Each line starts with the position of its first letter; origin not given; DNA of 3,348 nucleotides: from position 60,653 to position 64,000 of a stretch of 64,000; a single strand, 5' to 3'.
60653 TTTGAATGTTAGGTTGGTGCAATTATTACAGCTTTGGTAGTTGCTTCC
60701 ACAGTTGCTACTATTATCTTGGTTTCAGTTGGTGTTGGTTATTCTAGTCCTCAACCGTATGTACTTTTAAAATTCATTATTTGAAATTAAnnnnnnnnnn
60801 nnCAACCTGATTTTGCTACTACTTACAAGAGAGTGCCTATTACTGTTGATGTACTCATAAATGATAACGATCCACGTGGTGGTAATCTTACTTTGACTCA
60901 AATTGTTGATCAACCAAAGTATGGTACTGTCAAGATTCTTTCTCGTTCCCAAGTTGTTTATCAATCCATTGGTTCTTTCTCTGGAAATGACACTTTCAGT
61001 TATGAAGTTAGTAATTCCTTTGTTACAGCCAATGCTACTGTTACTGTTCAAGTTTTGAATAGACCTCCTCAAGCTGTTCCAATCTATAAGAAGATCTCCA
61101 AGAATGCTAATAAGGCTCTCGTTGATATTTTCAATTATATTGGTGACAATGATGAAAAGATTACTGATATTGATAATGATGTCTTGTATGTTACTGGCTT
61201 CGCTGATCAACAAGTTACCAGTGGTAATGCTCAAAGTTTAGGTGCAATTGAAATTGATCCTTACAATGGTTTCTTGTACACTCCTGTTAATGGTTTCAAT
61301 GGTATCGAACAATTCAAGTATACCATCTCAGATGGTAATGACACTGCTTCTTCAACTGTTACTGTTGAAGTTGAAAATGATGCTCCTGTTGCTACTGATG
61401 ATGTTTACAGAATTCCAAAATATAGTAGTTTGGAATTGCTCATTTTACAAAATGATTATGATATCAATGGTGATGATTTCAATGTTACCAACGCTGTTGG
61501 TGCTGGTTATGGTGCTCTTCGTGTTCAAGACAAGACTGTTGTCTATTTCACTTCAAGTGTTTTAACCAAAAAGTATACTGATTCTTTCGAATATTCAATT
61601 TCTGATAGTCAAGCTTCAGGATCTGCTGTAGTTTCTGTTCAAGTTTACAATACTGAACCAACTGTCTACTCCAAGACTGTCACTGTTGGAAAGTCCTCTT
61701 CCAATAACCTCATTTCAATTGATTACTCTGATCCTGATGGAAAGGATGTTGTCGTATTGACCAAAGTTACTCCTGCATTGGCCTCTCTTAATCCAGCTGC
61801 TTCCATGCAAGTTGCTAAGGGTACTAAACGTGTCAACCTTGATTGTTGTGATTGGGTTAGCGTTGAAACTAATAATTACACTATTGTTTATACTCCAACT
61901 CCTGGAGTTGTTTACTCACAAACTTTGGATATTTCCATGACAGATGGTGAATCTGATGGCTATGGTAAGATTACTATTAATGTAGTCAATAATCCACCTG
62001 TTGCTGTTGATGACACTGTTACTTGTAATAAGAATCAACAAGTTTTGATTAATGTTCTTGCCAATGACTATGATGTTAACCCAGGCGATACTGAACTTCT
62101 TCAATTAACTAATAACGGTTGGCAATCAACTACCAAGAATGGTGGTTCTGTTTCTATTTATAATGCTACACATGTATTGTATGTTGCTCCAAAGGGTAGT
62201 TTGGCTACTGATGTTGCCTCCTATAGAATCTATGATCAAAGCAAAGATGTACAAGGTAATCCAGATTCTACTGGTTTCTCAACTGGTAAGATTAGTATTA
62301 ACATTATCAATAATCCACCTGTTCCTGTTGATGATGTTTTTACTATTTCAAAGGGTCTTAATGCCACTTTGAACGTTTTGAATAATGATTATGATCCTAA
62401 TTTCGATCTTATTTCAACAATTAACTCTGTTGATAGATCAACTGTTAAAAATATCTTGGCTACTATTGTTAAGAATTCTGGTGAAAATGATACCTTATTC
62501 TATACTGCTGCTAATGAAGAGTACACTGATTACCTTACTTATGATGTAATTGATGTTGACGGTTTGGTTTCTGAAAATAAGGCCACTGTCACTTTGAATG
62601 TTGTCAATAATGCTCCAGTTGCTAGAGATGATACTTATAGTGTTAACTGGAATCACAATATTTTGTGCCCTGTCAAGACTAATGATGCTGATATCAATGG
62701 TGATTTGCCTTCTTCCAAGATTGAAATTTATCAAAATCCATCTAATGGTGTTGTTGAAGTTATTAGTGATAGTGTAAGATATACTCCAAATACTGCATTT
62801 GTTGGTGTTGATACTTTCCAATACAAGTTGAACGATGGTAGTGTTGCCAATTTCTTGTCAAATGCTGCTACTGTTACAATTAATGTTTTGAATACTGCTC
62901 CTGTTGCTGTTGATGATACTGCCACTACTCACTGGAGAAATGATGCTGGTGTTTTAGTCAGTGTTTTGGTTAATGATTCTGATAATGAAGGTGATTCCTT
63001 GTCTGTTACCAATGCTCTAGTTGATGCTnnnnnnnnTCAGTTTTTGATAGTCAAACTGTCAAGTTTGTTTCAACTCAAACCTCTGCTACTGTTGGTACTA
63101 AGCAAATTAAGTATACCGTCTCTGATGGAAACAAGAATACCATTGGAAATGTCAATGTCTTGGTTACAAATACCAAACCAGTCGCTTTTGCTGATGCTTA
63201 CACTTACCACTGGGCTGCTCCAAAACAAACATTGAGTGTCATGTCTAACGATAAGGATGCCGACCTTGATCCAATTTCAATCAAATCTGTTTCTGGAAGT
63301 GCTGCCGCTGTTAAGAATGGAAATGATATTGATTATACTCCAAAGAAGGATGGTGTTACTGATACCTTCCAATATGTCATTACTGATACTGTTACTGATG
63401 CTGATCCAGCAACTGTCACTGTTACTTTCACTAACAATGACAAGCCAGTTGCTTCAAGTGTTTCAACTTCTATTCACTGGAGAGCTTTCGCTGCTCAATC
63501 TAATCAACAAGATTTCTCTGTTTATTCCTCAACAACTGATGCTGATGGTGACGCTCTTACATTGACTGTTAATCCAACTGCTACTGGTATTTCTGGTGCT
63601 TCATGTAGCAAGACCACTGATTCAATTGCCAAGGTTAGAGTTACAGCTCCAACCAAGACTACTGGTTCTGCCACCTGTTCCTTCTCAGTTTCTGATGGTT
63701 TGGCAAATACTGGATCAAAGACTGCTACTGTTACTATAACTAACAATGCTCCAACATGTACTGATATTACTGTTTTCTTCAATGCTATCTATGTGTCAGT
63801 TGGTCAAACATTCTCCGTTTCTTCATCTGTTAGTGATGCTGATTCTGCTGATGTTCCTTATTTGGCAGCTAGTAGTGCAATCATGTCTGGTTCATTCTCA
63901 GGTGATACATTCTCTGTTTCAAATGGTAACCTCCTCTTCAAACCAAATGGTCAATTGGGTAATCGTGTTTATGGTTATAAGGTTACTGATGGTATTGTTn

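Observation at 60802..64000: Bacterial-style VCBS/cadherin-like repeat array in an intron-containing eukaryotic gene with an added TM exon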

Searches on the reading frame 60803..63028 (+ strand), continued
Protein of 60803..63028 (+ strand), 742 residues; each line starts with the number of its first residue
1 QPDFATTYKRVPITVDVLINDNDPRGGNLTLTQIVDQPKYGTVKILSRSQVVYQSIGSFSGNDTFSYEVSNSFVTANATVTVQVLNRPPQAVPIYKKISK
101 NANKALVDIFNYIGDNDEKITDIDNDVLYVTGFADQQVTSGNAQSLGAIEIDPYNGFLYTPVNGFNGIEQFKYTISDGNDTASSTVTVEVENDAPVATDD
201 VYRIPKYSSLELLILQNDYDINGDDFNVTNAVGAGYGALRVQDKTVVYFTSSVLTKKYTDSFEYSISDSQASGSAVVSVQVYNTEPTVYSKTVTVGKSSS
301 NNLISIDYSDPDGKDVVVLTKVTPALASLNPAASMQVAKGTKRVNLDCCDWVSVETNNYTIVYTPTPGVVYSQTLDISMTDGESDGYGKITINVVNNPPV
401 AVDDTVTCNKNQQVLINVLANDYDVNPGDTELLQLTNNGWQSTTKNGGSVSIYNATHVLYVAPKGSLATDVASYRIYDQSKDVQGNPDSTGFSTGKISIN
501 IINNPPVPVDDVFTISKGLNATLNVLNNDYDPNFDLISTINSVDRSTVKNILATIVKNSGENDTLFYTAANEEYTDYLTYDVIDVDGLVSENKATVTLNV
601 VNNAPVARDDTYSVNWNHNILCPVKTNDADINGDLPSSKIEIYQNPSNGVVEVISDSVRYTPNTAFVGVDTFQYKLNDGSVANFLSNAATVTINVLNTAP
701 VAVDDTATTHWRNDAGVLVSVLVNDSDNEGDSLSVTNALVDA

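Call 82: find_related_loci(query=window:60803-63028:+, collection=viral_contigs, flank=3000)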
Query window:60803-63028:+ (742 aa) in viral_contigs; peptide patterns used: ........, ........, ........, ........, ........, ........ (x = any residue, [..] = any of these).
2 stretches matched a pattern, but none encodes a relative of the query by tblastn (E <= 1e-3).
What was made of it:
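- Tried and rejected: No relative in IMG/VR (call 82).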

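Call 83: find_related_loci(query=window:60803-63028:+, collection=metagenome_contigs, flank=6000)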
Query window:60803-63028:+ (742 aa) in metagenome_contigs; peptide patterns used: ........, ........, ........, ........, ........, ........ (x = any residue, [..] = any of these).
56 stretches matched a pattern, but none encodes a relative of the query by tblastn (E <= 1e-3).
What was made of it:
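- Tried and rejected: None in metagenome contigs (call 83).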

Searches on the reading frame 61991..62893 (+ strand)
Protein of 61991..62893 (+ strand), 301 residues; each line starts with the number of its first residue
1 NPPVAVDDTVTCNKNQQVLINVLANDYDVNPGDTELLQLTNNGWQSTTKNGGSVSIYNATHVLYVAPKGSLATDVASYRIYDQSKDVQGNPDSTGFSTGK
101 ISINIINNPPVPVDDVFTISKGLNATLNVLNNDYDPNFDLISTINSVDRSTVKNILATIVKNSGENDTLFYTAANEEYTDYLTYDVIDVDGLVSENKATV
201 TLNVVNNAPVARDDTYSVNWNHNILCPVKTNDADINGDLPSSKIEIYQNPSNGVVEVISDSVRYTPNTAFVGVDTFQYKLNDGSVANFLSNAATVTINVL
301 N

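Call 54: predict_structure(alignment_id=A1)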
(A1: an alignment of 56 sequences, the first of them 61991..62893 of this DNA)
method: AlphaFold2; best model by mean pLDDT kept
length: 301 residues; sequences in the alignment: 56
mean_pLDDT: 90.1   pTM: 0.71
mean pLDDT of the five models: 90.1, 89.8, 89.5, 87.7, 87.6
residues with pLDDT >= 90: 205; 70-90: 81; 50-70: 15; < 50: 0
segments of 3 or more residues with pLDDT < 50: none
pLDDT, mean of each block of 10 residues (from residue 1): 94 95 95 91 81 94 93 92 88 87 94 94 90 87 73 68 71 85 89 91 92 98 97 93 96 98 98 98 82 98 95
secondary structure, 60 per line:
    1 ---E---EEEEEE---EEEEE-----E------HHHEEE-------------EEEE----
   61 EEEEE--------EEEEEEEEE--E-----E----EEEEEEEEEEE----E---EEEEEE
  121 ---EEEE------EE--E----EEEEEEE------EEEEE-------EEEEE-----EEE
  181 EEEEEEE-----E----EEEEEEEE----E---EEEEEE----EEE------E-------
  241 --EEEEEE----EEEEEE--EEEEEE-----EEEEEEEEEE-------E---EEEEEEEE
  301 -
elements in order: E8-13 E17-21 E37-39 E53-56 E61-65 E74-82 E96-106 E115-120 E124-127 E143-149 E156-160 E168-172 E178-187 E198-205 E214-219 E224-226 E243-248 E253-258 E261-266 E272-281 E293-300
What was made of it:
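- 61991..62893 (+): Repeats R5, R6 and R7 (107, 99 and 95 aa). This is the segment that was modelled. AlphaFold2 mean pLDDT 90.1, three all-beta domains (call 54).
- On Tandem-95 / Big_9 repeat proteins: AlphaFold2 model of R5-R7 with pLDDT 90.1, all-beta (call 54).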

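Call 57: fold_search(model_id=the predicted structure, library=pdb)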
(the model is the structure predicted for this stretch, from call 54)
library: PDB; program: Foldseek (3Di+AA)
matches with E <= 10: 1834; with E <= 0.001: 382
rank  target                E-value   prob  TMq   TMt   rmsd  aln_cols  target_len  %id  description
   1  6dlh                  8.5e-12  1.00  0.24  0.15  16.3       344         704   16  Endo-fucoidan hydrolase MfFcnA4 from glycoside hydrolase family 107 (released 2018-10-03)
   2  6xi1_BBB              2.5e-11  1.00  0.31  0.24  11.2       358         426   18  Crystal structure of tetra-tandem repeat in extending RTX adhesin from Aeromonas hydrophila (released 2020-10-14)
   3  6xi1_AAA              4.4e-11  1.00  0.31  0.24  10.9       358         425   18  Crystal structure of tetra-tandem repeat in extending RTX adhesin from Aeromonas hydrophila (released 2020-10-14)
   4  5erp_B                6.4e-11  1.00  0.29  0.23  11.7       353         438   14  Crystal structure of human Desmocollin-2 ectodomain fragment EC2-5 (released 2016-06-15)
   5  3q2w_A                1.6e-10  1.00  0.36  0.23  12.1       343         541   14  Crystal structure of mouse N-cadherin ectodomain (released 2011-02-23)
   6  7cym_A                1.8e-10  1.00  0.31  0.25  11.9       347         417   14  Crystal structure of LI-Cadherin EC1-4 (released 2021-08-18)
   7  7cym_B                5.3e-10  1.00  0.30  0.24  12.0       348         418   12  Crystal structure of LI-Cadherin EC1-4 (released 2021-08-18)
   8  8d40_B                7.3e-10  1.00  0.29  0.23  12.4       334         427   16  Crystal structure of human CELSR1 EC1-4 (released 2023-08-30)
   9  4zps                  1.3e-09  1.00  0.29  0.29  12.6       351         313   12  Crystal Structure of Protocadherin Gamma A8 EC1-3 (released 2015-10-28)
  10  5erp_A                1.4e-09  1.00  0.30  0.23  12.2       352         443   15  Crystal structure of human Desmocollin-2 ectodomain fragment EC2-5 (released 2016-06-15)
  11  5erd_B                1.4e-09  1.00  0.26  0.17  13.9       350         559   12  Crystal structure of human Desmoglein-2 ectodomain (released 2016-06-22)
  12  5dzy_E                1.7e-09  1.00  0.31  0.25  11.9       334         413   16  Protocadherin beta 8 extracellular cadherin domains 1-4 (released 2016-05-04)
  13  7a7d_a                1.8e-09  1.00  0.26  0.17  13.7       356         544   13  Cadherin fit into cryo-ET map (released 2020-12-23)
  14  5erd_A                2.2e-09  1.00  0.26  0.16  14.7       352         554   12  Crystal structure of human Desmoglein-2 ectodomain (released 2016-06-22)
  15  5tfm                  2.6e-09  1.00  0.29  0.27  12.9       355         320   15  Crystal Structure of Human Cadherin-23 EC6-8 (released 2017-12-27)
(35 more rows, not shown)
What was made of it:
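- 61991..62893 (+): Foldseek hits to Aeromonas RTX-adhesin repeats (6xi1), the cadherin-like domains of 6dlh, and animal cadherin ectodomains (call 57).
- On Tandem-95 / Big_9 repeat proteins: Foldseek probability 1.00 to 6xi1, 6dlh and cadherins (call 57).
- Closest known: Animal classical cadherins and protocadherins. Same: They are structural neighbours of the model in Foldseek (call 57).
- Predicted fold: pLDDT 90.1, with RTX-adhesin and cadherin-like matches (calls 54, 57). The fold resembles animal cadherins (call 57).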

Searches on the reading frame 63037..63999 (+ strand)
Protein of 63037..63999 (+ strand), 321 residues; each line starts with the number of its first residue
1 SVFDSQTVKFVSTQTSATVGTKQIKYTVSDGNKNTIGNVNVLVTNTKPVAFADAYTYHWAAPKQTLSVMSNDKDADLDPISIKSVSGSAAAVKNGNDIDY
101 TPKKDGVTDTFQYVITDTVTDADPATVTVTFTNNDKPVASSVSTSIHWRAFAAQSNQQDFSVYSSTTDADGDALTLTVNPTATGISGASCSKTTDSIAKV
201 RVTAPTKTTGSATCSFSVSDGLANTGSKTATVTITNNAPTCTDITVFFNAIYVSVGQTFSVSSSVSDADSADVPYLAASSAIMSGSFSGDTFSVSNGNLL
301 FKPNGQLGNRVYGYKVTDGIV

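Call 9: search_protein_families(library=pfam, proteins=[window:63037-63999:+], max_evalue=1)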
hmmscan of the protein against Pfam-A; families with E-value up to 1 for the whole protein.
window:63037-63999:+ (321 aa): 5 families
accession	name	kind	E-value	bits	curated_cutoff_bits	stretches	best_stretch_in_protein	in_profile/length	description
PF17963.7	Big_9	-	3.6e-19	69.9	23.6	4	45-130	1-89/89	Bacterial Ig domain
PF17803.7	Cadherin_4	-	1.4e-10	42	25.1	3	38-89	4-56/71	Bacterial cadherin-like domain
PF17892.7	Cadherin_5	-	1.9e-10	40.9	26.5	2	65-131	23-97/98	Cadherin-like domain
PF05031.18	NEAT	-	0.04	14.8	32.8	1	6-45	67-104/119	Iron Transport-associated domain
PF11211.13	DUF2997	-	0.088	13.1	24.1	1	178-197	11-30/47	Protein of unknown function (DUF2997)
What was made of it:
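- On Pfam Big_9 (PF17963) / Cadherin_4 (PF17803) / Cadherin_5 (PF17892): Downstream part: 69.9, 42 and 40.9 bits (call 9).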

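Call 20: search_protein_families(library=ncbifam, proteins=[window:63037-63999:+], max_evalue=0.01)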
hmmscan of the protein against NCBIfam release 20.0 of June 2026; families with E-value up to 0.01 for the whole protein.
window:63037-63999:+ (321 aa): 2 families
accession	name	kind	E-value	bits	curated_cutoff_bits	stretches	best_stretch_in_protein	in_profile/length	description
NF012211.1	tand_rpt_95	domain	7e-12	45.1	90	2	67-142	14-96/98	tandem-95 repeat protein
TIGR00542.1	hxl6Piso_put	equivalog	0.0066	15.8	272.15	1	95-163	115-180/279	L-ribulose-5-phosphate 3-epimerase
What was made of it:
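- On Tandem-95 repeat domain (NCBIfam NF012211): The part downstream of the frameshift scores 45.1 bits on its own (call 20).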

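Call 52: find_homologous_proteins(query=window:63037-63999:+)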
Query window:63037-63999:+ (321 aa): 54 proteins with E <= 0.001 among 8000 candidates.
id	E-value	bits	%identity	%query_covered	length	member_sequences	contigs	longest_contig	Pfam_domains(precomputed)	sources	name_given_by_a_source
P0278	1.3e-20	92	34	62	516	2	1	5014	PF17963.8,PF17892.8,PF17803.8,PF16184.12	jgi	jgi:large repetitive protein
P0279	2.6e-20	91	30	70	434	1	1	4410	PF17963.8,PF17892.8,PF17803.8,PF16184.12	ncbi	ncbi:MAG: Ig-like domain-containing protein, partial [Rhodanobacteraceae bacterium]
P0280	8.7e-20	90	27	99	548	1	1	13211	PF22352.3,PF17963.8,PF17892.8,PF17803.8,PF19076.7,PF16184.12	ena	-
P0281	2.0e-16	79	33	70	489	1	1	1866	PF17963.8,PF17892.8,PF17803.8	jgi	jgi:hypothetical protein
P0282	6.5e-15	74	33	53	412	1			PF22211.3,PF17963.8,PF17892.8,PF17803.8,PF19076.7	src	-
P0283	2.9e-13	68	29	97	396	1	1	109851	PF17963.8,PF17892.8,PF17803.8,PF19076.7,PF16184.12,PF19077.7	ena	-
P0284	1.0e-12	66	33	67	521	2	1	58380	PF17963.8,PF17892.8,PF17803.8,PF16184.12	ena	-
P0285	1.0e-12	66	34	94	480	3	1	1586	PF13585.13,PF17963.8,PF17892.8,PF17803.8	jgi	jgi:gliding motility-associated-like protein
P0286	2.0e-12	66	30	87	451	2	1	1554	PF17963.8,PF17892.8,PF17803.8,PF23522.2,PF19076.7,PF16184.12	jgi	jgi:hypothetical protein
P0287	5.0e-12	64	32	60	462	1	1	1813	PF17963.8,PF17892.8,PF17803.8,PF16184.12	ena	-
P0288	5.5e-12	64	33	71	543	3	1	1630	PF17963.8,PF17892.8,PF17803.8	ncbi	ncbi:MAG: Ig-like domain-containing protein, partial [Nocardioidaceae bacterium]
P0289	2.7e-11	62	36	49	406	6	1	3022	PF21027.4,PF22352.3,PF17963.8,PF17892.8,PF17803.8,PF19076.7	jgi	jgi:hypothetical protein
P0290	4.8e-11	61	31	86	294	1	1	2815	PF17963.8,PF17892.8,PF17803.8,PF16184.12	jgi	jgi:hypothetical protein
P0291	6.9e-11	60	34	71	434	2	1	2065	PF17963.8,PF17892.8,PF17803.8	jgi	-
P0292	1.2e-10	60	30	55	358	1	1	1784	PF17963.8,PF17892.8,PF17803.8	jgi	jgi:hypothetical protein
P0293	1.6e-10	59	29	98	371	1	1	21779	PF22352.3,PF17963.8,PF17892.8,PF17803.8,PF16184.12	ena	-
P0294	2.0e-10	59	30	69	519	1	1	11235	PF22352.3,PF17963.8,PF17892.8,PF24619.2,PF17803.8,PF16184.12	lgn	-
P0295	6.0e-10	57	34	70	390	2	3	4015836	PF17963.8,PF17892.8,PF17803.8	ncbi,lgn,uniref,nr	ncbi:MAG: Ig-like domain-containing protein [Thiofilum sp.]|uniref:Ig-like domain-containing protein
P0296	9.1e-10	57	30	67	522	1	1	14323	PF17963.8,PF17892.8,PF17803.8,PF16184.12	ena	-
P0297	2.0e-9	56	27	89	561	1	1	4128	PF17963.8,PF17892.8,PF17803.8,PF16184.12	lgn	-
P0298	3.1e-9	55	33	73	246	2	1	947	PF17963.8,PF17892.8,PF17803.8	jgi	-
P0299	5.2e-9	54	33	72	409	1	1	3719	PF17963.8,PF17892.8,PF17803.8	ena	-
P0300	9.2e-9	54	29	79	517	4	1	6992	PF17963.8,PF17892.8,PF17803.8,PF23522.2,PF19076.7,PF16184.12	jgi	jgi:hypothetical protein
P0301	2.1e-8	52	30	63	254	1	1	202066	PF17963.8,PF17892.8,PF17803.8,PF16184.12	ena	-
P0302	4.9e-8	51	36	69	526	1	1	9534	PF17963.8,PF17892.8,PF17803.8,PF16184.12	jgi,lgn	jgi:YD repeat-containing protein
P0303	5.0e-8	51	28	67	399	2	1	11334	PF22036.3,PF17963.8,PF17892.8,PF17803.8,PF16403.12,PF19076.7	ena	-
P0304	1.6e-7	49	30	66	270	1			PF17963.8,PF17892.8,PF17803.8,PF19076.7,PF16184.12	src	-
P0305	1.9e-7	49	33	34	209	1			PF17963.8,PF17892.8,PF17803.8,PF16184.12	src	-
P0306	2.9e-7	49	31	69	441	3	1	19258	PF17963.8,PF17892.8,PF17803.8,PF19076.7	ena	-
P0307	3.8e-7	48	29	80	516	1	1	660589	PF17963.8,PF17892.8,PF17803.8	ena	-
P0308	3.8e-7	48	36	44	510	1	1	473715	PF17963.8,PF17892.8,PF17803.8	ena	-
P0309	7.3e-7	47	32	60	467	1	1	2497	PF17963.8,PF17892.8,PF17803.8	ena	-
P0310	1.2e-6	47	32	68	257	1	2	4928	PF22352.3,PF17963.8,PF17892.8,PF17803.8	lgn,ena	-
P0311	2.4e-6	46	34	38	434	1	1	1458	PF17963.8,PF17892.8,PF02494.23,PF17802.8,PF17803.8,PF19076.7,PF22904.4,PF17210.10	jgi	jgi:VCBS repeat-containing protein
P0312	2.8e-6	45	31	69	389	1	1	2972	PF17963.8,PF17892.8,PF17803.8,PF19076.7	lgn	-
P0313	3.6e-6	45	32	65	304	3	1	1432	PF22352.3,PF17963.8,PF17892.8,PF17803.8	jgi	jgi:hypothetical protein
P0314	3.9e-6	45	31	65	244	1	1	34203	PF17963.8,PF17892.8,PF17803.8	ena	-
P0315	4.9e-6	45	28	98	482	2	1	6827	PF17963.8,PF17892.8,PF17803.8,PF13620.13,PF22904.4,PF17210.10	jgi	jgi:hypothetical protein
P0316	5.2e-6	44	33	54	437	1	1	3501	PF22352.3,PF17963.8,PF17892.8,PF17803.8,PF16184.12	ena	-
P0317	8.1e-6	44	29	69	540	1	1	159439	PF17963.8,PF17892.8,PF17803.8,PF19076.7,PF16184.12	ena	-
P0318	1.3e-5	43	31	66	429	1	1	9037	PF17963.8,PF17892.8,PF17803.8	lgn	-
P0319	1.5e-5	43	26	67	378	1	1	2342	PF21027.4,PF22352.3,PF00801.27,PF17963.8,PF17892.8,PF18911.7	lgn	-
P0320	1.7e-5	43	31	55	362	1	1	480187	PF17963.8,PF17892.8,PF17803.8,PF19076.7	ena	-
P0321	2.0e-5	43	30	67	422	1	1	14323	PF17963.8,PF17892.8,PF17803.8,PF16184.12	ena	-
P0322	2.4e-5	42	39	22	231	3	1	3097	PF17963.8,PF17892.8,PF17803.8,PF16184.12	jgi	jgi:large repetitive protein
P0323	2.5e-5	42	26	74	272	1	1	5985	PF00801.27,PF18981.7,PF17892.8,PF25275.2,PF00028.24,PF17803.8,PF16403.12,PF18911.7,PF22352.3,PF17963.8,PF05345.19,PF19077.7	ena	-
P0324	5.5e-5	41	31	55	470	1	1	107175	PF17963.8,PF17892.8,PF17803.8,PF19076.7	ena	-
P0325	6.0e-5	41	26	81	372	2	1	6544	PF15418.13,PF00801.27,PF18981.7,PF17892.8,PF25275.2,PF17803.8,PF16403.12,PF14059.12,PF18911.7,PF22352.3,PF17963.8,PF05345.19,PF19077.7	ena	-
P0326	6.8e-5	41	29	72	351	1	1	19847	PF22352.3,PF17963.8,PF17892.8,PF17803.8,PF19076.7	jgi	jgi:uncharacterized protein (TIGR03382 family)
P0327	7.4e-5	41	28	61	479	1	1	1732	PF17963.8,PF17892.8,PF17803.8,PF19076.7,PF16184.12,PF28597.1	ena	-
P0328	2.3e-4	39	36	21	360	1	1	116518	PF17963.8,PF17892.8,PF17803.8,PF16184.12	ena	-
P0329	3.0e-4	39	31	69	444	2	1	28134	PF17963.8,PF17892.8,PF17803.8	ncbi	ncbi:cadherin-like domain-containing protein [Angustibacter peucedani]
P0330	3.2e-4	39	34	67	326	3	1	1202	PF17963.8,PF17892.8,PF17803.8,PF16184.12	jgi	jgi:hypothetical protein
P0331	3.3e-4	39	31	25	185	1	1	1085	PF17963.8,PF17892.8,PF17803.8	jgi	jgi:hypothetical protein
